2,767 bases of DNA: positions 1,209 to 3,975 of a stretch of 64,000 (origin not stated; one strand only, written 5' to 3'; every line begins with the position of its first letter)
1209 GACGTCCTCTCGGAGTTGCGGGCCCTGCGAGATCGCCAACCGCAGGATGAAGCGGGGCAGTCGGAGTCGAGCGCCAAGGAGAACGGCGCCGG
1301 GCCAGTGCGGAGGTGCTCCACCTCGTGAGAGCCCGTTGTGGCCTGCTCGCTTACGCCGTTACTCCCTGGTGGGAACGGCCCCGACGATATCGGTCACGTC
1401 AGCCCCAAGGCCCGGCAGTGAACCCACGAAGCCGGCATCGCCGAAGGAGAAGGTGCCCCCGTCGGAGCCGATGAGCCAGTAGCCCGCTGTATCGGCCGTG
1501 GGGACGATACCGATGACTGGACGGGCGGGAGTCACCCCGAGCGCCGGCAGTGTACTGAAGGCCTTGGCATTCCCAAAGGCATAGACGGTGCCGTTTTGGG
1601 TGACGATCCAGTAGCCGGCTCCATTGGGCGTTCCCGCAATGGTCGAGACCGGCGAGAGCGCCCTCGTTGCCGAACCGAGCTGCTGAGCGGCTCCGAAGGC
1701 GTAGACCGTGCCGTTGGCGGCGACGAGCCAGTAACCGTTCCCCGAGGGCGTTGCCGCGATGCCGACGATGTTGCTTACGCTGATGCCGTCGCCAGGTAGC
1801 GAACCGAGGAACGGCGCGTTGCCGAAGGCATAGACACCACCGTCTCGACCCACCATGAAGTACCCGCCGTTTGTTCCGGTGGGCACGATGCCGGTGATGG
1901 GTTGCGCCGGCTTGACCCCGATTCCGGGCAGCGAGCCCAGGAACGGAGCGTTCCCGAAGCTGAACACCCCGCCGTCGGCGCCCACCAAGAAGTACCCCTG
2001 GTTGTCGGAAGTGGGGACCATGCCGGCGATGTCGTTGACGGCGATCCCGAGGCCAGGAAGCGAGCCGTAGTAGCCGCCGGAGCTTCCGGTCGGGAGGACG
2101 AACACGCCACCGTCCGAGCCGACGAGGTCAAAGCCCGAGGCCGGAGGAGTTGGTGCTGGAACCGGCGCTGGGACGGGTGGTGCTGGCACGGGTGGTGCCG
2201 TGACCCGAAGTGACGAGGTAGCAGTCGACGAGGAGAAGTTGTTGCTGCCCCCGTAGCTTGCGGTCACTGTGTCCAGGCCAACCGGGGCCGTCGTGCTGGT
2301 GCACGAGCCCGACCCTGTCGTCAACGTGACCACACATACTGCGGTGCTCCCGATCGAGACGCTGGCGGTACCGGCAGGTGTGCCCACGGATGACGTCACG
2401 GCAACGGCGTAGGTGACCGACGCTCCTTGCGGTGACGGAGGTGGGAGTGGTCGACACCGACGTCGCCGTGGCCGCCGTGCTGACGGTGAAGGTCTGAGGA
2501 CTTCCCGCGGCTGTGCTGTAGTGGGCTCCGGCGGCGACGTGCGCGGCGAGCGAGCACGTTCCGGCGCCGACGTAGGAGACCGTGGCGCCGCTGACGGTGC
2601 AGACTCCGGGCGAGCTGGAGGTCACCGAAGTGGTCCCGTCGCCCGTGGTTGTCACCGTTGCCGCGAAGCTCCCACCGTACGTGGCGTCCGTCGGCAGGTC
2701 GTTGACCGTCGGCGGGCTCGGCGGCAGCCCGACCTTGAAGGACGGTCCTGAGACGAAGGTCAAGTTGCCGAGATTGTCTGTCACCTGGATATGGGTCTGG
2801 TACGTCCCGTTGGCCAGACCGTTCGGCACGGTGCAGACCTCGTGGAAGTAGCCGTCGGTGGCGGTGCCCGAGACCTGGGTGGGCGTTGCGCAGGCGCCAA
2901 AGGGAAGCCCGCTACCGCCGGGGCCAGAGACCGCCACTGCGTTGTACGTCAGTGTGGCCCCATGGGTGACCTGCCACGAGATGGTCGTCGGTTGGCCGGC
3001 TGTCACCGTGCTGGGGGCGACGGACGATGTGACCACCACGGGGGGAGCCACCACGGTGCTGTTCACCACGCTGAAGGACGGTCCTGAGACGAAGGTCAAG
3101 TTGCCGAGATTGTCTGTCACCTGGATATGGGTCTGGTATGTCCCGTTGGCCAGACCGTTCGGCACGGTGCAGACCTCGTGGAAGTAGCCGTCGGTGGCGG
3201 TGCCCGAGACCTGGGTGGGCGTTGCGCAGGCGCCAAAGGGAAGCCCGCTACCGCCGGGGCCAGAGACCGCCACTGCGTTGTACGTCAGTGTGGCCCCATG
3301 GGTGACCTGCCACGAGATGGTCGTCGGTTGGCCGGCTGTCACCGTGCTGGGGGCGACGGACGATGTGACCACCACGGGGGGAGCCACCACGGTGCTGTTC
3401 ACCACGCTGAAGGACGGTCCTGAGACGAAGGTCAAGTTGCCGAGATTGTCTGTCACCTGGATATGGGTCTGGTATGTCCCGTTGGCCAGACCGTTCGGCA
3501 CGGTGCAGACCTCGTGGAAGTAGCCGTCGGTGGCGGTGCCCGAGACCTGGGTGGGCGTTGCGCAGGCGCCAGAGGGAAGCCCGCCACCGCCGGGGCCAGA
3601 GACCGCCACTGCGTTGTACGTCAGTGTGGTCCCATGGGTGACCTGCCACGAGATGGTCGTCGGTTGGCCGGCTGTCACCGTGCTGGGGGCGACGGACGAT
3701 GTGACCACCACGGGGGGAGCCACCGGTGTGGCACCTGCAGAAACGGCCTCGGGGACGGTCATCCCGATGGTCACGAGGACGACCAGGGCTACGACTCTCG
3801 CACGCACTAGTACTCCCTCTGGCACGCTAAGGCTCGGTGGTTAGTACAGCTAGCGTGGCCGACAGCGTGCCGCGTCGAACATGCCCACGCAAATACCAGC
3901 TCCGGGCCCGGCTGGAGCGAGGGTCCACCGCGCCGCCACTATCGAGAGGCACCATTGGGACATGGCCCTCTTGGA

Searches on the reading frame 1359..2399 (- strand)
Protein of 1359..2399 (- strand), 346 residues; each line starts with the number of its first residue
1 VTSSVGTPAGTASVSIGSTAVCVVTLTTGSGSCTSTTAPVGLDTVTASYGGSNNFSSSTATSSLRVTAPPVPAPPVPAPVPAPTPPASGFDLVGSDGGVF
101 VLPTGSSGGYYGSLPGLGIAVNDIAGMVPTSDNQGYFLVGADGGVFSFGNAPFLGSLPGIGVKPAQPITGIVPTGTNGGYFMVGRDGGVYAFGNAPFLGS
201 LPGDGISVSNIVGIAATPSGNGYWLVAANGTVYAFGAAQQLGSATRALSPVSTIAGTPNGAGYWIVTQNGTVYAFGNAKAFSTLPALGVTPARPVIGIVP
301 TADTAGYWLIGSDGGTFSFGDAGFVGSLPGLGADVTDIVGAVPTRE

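Call 23: search_protein_families(library=pfam, proteins=[window:1359-2399:-])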
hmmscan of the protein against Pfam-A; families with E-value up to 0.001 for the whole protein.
window:1359-2399:- (346 aa): 2 families
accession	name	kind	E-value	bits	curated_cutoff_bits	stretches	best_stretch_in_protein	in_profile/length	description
PF16640.11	Big_3_5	-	1.6e-05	25.8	35.5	1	2-67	21-88/88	Bacterial Ig-like domain (group 3)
PF13540.12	RCC1_2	-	0.00044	20.4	22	0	265-277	13-25/30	Regulator of chromosome condensation (RCC1) repeat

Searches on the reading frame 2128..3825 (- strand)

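Call 23: search_protein_families(library=pfam, proteins=[window:2128-3825:-])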
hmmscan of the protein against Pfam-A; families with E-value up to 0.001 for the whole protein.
window:2128-3825:- (565 aa): 5 families
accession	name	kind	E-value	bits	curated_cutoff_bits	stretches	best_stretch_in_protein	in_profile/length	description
PF15418.12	DUF4625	-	9.8e-11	42.5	27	0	94-132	84-122/131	Domain of unknown function (DUF4625)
PF19077.6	Big_13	-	1.3e-08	35.7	27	0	330-359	65-94/102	Bacterial Ig-like domain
PF24893.1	DUF7743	-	1.3e-08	35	27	0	94-142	52-100/120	Domain of unknown function (DUF7743)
PF07495.19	Y_Y_Y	-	2.4e-05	24.6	26.6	0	113-141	35-62/65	Y_Y_Y domain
PF07510.16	GmrSD_C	-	0.00024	21.5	23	0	114-137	66-89/138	GmrSD restriction endonucleases, C-terminal domain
